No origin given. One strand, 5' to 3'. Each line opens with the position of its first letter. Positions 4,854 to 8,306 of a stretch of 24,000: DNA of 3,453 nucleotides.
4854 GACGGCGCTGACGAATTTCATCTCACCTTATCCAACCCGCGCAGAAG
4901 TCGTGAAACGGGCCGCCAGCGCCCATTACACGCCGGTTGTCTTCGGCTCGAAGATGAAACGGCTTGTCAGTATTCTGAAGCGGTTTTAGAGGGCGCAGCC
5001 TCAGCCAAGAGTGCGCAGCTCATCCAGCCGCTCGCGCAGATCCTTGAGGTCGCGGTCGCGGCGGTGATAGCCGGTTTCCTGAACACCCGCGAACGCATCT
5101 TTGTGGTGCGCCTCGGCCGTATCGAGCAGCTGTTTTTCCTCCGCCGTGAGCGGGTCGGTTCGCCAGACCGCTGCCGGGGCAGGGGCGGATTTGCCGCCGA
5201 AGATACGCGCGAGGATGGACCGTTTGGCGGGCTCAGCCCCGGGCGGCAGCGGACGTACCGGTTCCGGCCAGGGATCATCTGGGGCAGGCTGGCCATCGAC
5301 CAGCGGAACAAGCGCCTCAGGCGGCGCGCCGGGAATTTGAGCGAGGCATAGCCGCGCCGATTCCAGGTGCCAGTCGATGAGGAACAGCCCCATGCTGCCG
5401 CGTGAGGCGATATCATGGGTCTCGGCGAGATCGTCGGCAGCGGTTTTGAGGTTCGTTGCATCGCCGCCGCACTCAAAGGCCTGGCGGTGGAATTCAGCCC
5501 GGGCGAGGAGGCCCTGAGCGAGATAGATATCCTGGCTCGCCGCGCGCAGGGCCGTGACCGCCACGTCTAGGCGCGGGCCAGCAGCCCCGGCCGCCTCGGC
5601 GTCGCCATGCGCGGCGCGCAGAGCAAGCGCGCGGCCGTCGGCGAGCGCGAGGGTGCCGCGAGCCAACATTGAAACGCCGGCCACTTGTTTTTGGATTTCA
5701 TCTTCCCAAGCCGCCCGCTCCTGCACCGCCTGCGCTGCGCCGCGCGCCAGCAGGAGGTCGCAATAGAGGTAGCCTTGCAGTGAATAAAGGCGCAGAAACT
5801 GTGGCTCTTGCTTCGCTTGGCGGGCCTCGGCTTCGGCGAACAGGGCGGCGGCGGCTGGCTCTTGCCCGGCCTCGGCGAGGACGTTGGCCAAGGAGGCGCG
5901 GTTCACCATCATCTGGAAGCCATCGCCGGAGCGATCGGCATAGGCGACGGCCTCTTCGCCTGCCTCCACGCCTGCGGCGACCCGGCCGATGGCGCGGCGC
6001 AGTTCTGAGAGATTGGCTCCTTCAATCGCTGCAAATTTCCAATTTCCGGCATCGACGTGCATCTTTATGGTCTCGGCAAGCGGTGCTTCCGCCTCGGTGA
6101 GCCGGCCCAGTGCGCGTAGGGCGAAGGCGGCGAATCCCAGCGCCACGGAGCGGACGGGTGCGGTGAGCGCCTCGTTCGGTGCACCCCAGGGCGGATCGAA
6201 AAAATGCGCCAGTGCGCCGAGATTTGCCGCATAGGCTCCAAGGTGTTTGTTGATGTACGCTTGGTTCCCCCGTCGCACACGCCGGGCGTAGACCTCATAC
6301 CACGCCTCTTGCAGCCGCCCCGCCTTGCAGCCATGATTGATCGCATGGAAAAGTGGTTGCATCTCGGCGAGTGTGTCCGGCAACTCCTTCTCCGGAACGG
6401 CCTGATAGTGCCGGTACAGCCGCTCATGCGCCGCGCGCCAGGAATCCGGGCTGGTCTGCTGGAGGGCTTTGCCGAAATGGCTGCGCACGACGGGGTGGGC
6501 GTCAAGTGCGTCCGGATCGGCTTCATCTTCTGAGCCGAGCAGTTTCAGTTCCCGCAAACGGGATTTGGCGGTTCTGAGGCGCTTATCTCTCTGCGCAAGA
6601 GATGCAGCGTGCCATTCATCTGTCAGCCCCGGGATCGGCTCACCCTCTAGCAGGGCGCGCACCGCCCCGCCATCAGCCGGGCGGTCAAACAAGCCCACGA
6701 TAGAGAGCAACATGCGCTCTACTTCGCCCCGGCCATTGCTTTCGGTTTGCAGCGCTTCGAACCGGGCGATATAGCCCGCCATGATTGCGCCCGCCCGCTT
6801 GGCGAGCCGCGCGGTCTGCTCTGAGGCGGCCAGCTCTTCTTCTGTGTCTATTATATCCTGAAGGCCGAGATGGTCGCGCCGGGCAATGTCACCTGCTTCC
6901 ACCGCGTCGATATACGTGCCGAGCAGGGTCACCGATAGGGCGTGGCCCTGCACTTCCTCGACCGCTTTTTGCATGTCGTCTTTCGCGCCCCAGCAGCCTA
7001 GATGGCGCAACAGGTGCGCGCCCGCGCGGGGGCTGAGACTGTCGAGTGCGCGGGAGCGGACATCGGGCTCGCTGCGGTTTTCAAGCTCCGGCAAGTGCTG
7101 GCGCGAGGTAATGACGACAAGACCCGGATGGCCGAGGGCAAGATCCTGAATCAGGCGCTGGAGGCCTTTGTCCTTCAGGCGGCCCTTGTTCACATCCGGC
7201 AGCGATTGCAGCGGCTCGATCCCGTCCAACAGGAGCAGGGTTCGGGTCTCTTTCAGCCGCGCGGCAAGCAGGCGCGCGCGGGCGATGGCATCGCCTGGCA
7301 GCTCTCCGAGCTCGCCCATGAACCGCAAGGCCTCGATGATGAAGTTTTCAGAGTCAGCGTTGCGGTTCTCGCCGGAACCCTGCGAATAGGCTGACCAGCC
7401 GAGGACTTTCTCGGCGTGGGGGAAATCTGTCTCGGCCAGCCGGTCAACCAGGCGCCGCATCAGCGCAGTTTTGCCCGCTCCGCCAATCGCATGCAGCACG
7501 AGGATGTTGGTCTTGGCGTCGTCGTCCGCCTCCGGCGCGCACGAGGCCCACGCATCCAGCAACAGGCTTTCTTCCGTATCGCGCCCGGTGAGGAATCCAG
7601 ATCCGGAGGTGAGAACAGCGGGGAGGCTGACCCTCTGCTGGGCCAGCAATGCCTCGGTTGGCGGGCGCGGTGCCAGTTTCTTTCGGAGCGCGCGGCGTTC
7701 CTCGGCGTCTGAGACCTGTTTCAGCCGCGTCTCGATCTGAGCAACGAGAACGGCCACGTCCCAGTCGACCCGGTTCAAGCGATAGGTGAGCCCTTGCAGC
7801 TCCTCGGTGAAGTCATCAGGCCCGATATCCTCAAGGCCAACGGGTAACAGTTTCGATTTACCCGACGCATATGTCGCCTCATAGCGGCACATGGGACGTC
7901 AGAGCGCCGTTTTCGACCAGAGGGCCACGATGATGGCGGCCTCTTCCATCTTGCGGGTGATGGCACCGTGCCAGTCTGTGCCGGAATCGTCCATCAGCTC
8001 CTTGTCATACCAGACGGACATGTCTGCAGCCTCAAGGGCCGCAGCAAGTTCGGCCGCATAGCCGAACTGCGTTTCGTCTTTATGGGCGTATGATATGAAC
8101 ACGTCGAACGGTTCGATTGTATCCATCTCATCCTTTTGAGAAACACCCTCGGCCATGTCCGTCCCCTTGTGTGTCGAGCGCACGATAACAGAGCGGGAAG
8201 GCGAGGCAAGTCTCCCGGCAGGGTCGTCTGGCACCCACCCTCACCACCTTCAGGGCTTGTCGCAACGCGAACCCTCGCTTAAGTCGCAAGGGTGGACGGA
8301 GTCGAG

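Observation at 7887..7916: A single in-frame TGA splits the TIR domain just upstream of its putative catalytic-Glu helix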

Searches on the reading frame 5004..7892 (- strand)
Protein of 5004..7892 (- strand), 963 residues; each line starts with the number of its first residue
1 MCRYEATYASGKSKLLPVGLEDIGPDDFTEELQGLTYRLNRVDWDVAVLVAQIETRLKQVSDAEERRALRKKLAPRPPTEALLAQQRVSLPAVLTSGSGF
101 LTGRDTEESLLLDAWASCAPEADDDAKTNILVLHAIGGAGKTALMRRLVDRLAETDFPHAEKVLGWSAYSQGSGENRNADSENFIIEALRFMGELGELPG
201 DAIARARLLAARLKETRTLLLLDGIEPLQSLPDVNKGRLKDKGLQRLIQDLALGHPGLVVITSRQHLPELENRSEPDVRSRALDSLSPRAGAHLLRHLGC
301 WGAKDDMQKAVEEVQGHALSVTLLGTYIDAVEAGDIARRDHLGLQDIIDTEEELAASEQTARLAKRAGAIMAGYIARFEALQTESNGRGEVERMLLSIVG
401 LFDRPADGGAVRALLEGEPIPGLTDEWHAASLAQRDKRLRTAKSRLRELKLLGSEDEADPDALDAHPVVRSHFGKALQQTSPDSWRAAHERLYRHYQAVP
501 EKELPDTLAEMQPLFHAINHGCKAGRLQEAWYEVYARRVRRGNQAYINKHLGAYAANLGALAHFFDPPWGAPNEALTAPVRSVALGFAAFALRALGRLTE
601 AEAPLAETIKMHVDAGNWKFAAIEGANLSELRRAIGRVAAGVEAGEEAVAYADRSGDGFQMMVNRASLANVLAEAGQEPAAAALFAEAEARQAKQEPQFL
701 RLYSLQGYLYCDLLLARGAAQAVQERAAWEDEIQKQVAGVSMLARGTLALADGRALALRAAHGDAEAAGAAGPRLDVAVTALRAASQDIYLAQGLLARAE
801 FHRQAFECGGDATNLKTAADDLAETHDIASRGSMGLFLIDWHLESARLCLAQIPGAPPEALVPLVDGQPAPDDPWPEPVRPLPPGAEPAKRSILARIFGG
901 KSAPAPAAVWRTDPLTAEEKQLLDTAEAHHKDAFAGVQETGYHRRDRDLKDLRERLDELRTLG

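Call 6: search_protein_families(library=pfam, max_evalue=0.1, proteins=[window:5004-7892:-])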
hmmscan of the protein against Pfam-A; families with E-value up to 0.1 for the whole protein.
window:5004-7892:- (963 aa): 7 families
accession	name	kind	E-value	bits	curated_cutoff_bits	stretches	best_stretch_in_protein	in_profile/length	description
PF05729.18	NACHT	-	4.9e-05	23.7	26.7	1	138-297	10-162/167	NACHT domain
PF24883.2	NPHP3_N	-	0.003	18.2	24.8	1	124-156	18-50/164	Nephrocystin 3, N-terminal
PF13401.12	AAA_22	-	0.0039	17.9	27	1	128-229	5-97/130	AAA domain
PF13191.12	AAA_16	-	0.0055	17.7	32.6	1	101-238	2-143/167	AAA ATPase domain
PF13374.12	TPR_10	-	0.016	15.7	27.5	0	589-612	9-32/42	Tetratricopeptide repeat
PF00931.28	NB-ARC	-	0.07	12.8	23.5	0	128-225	18-109/248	NB-ARC domain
PF25199.1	nSTAND_NTPase5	-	0.1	12.9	34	0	121-153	34-66/145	Novel STAND NTPase 5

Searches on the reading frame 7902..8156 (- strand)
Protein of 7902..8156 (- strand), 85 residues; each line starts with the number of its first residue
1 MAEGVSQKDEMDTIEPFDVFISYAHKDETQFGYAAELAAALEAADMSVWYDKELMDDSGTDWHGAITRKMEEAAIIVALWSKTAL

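Call 6: search_protein_families(library=pfam, max_evalue=0.1, proteins=[window:7902-8156:-])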
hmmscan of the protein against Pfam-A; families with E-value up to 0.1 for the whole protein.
seq(85 aa): 2 families
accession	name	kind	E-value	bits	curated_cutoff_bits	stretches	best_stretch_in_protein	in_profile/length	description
PF13676.11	TIR_2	-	3.7e-12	47.2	28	1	19-84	1-62/122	TIR domain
PF08357.16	SEFIR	-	0.056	14.2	23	1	19-83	3-69/150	SEFIR domain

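Call 17: list_cluster_members(proteins=[P0001, window:7902-8156:-, window:7902-8234:-, P0003])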
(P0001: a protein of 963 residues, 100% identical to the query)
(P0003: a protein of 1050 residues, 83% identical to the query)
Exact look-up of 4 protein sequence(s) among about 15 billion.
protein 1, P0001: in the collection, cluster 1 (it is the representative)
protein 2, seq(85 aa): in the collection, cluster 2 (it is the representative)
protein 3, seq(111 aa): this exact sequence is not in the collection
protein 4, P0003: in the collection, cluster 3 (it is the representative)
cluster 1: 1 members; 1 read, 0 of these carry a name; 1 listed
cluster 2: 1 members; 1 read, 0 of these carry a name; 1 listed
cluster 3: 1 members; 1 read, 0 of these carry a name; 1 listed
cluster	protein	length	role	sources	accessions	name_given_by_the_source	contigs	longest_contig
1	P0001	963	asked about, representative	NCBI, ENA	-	-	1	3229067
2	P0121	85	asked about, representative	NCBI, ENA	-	-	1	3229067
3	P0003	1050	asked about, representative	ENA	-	-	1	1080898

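Call 40: find_homologous_proteins(query=P0121, max_evalue=1e-8)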
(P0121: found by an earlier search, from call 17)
Query P0121 (85 aa): 1 proteins with E <= 1e-8 among 3 candidates.
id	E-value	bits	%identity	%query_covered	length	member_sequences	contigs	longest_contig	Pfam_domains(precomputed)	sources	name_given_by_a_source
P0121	1.9e-48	180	100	100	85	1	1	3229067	PF13676.12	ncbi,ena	-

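Call 75: find_encoding_contigs(protein=P0121, flank=1000, max_places=3)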
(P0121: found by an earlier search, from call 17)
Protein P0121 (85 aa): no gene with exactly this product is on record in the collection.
